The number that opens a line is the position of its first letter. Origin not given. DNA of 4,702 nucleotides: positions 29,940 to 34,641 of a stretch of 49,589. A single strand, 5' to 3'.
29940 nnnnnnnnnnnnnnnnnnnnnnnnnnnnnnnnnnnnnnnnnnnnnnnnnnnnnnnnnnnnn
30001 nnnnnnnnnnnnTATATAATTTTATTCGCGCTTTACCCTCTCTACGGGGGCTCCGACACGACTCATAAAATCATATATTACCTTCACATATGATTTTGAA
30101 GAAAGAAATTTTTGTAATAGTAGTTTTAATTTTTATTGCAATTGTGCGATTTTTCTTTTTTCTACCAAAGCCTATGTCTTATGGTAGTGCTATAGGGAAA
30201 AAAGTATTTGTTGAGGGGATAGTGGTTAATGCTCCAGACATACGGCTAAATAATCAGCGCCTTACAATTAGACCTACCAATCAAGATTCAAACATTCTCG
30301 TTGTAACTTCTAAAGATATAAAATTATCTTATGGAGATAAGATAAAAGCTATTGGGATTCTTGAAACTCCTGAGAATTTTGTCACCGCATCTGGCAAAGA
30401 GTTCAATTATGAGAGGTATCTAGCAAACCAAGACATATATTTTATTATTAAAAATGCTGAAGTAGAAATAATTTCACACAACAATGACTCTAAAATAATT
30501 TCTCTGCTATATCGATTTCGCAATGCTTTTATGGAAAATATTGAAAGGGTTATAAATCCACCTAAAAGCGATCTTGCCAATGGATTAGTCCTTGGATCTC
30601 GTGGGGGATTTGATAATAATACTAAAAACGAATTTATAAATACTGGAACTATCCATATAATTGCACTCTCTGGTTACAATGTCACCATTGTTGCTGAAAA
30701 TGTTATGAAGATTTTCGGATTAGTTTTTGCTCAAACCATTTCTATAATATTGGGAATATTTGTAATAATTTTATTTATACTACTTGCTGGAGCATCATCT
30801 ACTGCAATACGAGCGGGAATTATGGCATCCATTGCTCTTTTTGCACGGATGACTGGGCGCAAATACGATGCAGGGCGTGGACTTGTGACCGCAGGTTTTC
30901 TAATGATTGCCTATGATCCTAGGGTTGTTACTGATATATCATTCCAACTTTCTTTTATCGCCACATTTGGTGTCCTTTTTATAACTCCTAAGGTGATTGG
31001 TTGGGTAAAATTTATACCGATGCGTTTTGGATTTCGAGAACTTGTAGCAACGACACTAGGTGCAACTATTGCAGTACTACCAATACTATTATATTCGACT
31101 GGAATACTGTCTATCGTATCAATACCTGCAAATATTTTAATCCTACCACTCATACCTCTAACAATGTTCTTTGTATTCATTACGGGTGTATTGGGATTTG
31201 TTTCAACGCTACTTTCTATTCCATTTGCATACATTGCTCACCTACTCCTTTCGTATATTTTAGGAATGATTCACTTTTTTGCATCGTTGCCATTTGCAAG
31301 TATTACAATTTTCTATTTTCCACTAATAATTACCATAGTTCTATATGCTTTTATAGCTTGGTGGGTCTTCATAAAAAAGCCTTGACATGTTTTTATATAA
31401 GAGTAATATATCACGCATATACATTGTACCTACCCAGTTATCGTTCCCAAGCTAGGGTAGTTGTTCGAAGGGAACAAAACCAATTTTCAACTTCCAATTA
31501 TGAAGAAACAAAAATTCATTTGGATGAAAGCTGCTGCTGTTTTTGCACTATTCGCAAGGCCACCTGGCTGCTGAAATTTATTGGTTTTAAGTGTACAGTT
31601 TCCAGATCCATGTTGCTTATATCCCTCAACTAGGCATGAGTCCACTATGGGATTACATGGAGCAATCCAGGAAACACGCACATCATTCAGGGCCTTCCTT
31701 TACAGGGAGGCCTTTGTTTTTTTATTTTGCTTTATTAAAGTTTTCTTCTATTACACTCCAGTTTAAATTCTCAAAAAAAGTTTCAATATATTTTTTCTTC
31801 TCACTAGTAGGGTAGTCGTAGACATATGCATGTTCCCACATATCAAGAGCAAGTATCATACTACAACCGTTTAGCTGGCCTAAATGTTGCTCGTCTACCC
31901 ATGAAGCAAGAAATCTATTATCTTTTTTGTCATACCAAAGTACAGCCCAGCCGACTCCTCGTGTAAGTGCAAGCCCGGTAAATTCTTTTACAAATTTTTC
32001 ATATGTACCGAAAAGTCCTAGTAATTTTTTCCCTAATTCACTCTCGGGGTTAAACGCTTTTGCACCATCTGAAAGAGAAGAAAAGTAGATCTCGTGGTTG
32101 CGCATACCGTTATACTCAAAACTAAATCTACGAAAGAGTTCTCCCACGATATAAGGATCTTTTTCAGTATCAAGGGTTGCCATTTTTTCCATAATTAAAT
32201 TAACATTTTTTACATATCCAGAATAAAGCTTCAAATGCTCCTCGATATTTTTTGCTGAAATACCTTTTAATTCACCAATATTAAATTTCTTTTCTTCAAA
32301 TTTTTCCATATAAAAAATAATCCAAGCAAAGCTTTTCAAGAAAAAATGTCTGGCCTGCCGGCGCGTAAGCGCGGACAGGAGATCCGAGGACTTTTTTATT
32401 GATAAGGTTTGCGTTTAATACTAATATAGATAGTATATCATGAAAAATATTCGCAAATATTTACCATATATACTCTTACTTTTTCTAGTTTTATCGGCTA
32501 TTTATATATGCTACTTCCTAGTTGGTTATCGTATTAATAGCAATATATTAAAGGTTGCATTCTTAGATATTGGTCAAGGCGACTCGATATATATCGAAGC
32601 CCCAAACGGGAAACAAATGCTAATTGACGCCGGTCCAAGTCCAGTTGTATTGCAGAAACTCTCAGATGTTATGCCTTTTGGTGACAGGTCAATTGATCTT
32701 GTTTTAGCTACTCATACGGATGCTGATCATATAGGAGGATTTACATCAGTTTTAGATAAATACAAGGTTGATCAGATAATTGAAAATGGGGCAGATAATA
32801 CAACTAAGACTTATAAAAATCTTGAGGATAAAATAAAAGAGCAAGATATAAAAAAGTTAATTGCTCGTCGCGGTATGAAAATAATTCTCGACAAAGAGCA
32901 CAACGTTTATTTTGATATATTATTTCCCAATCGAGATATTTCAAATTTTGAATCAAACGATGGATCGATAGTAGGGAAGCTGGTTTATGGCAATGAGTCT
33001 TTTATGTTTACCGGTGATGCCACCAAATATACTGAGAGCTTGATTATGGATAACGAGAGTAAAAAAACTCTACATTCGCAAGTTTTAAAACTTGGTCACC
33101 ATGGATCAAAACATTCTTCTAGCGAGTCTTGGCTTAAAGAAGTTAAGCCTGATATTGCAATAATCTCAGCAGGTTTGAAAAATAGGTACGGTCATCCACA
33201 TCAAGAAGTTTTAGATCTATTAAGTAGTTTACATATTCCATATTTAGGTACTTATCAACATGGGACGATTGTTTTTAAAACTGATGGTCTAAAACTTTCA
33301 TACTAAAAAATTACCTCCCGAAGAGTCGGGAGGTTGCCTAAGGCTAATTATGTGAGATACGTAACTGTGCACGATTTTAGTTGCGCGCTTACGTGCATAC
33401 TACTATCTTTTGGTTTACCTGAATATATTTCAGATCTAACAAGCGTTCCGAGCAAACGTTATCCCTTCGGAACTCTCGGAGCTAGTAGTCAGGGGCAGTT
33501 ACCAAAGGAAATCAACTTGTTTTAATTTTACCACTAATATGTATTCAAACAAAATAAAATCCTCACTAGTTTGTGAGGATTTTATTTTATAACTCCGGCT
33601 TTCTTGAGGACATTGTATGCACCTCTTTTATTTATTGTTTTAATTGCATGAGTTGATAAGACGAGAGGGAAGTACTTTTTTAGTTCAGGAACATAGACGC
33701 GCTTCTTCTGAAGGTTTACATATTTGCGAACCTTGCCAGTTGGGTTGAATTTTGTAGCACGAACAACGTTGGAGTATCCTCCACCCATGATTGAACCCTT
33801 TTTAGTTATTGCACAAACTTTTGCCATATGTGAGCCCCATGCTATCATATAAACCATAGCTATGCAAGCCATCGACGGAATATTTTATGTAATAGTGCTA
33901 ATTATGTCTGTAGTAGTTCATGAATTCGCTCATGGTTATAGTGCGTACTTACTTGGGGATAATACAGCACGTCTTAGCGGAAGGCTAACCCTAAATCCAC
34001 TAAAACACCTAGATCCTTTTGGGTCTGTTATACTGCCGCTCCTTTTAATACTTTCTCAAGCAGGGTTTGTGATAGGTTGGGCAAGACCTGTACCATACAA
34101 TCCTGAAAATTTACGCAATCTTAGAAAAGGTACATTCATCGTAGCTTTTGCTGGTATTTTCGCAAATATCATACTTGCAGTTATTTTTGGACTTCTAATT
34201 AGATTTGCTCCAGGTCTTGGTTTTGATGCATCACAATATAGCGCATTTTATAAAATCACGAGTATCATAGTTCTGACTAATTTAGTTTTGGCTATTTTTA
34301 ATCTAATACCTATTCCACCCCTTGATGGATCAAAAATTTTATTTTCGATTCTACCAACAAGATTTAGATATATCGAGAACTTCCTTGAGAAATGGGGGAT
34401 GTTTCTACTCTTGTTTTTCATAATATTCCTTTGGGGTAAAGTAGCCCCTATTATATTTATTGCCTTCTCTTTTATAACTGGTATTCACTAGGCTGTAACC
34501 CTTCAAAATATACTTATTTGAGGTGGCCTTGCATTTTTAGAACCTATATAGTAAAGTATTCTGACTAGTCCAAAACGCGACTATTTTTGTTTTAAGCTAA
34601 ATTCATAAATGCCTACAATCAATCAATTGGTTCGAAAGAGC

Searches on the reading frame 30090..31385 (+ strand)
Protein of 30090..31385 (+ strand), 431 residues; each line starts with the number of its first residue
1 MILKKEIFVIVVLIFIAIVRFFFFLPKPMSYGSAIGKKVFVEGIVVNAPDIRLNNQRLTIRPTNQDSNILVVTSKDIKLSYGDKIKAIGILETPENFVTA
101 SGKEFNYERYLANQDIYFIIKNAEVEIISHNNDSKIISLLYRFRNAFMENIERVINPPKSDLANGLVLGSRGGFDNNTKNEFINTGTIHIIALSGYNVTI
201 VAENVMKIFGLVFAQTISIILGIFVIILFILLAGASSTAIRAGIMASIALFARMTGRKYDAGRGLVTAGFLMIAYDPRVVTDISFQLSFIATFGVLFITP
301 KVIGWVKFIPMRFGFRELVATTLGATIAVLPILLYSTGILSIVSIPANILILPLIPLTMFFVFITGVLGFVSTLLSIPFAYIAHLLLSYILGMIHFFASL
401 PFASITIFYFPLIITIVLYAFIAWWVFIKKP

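Call 49: search_protein_families(library=pfam, proteins=[window:30090-31385:+], max_evalue=0.001)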
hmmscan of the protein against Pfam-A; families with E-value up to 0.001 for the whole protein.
window:30090-31385:+ (431 aa): 2 families
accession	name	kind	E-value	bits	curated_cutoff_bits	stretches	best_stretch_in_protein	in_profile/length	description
PF03772.21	Competence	-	5.1e-49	167.5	23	1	166-429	1-267/270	Competence protein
PF13567.11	DUF4131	-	2e-10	41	31.6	1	7-124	32-161/165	Domain of unknown function (DUF4131)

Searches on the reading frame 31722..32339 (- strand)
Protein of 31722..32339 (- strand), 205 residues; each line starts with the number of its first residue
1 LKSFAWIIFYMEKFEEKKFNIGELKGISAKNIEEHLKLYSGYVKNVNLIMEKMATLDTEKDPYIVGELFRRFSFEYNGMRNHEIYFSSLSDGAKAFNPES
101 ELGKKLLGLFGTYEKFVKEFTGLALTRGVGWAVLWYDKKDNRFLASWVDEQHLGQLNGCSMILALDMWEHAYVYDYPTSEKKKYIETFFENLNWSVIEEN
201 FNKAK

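Call 49: search_protein_families(library=pfam, proteins=[window:31722-32339:-], max_evalue=0.001)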
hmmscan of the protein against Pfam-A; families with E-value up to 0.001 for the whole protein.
window:31722-32339:- (205 aa): 2 families
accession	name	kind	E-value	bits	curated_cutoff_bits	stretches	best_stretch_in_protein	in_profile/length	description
PF02777.23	Sod_Fe_C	-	1e-20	74.1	20.9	1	99-199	2-101/102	Iron/manganese superoxide dismutases, C-terminal domain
PF00081.27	Sod_Fe_N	-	3.9e-06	27.7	27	1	27-90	18-82/82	Iron/manganese superoxide dismutases, alpha-hairpin domain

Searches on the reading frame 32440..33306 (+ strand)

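Call 49: search_protein_families(library=pfam, proteins=[window:32440-33306:+], max_evalue=0.001)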
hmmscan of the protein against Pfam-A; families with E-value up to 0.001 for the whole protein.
window:32440-33306:+ (288 aa): 2 families
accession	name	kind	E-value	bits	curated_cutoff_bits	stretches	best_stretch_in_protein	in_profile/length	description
PF00753.33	Lactamase_B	-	5.7e-15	56.2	22.7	1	44-245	3-195/196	Metallo-beta-lactamase superfamily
PF12706.13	Lactamase_B_2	-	7.9e-07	29.3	27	1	60-200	3-149/200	Beta-lactamase superfamily domain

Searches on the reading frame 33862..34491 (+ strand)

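Call 49: search_protein_families(library=pfam, proteins=[window:33862-34491:+], max_evalue=0.001)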
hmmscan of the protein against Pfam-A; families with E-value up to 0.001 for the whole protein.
window:33862-34491:+ (209 aa): 1 family
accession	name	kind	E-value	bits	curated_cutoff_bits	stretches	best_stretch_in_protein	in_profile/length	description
PF02163.28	Peptidase_M50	-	4.8e-17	62.5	27.2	2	129-188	159-219/221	Peptidase family M50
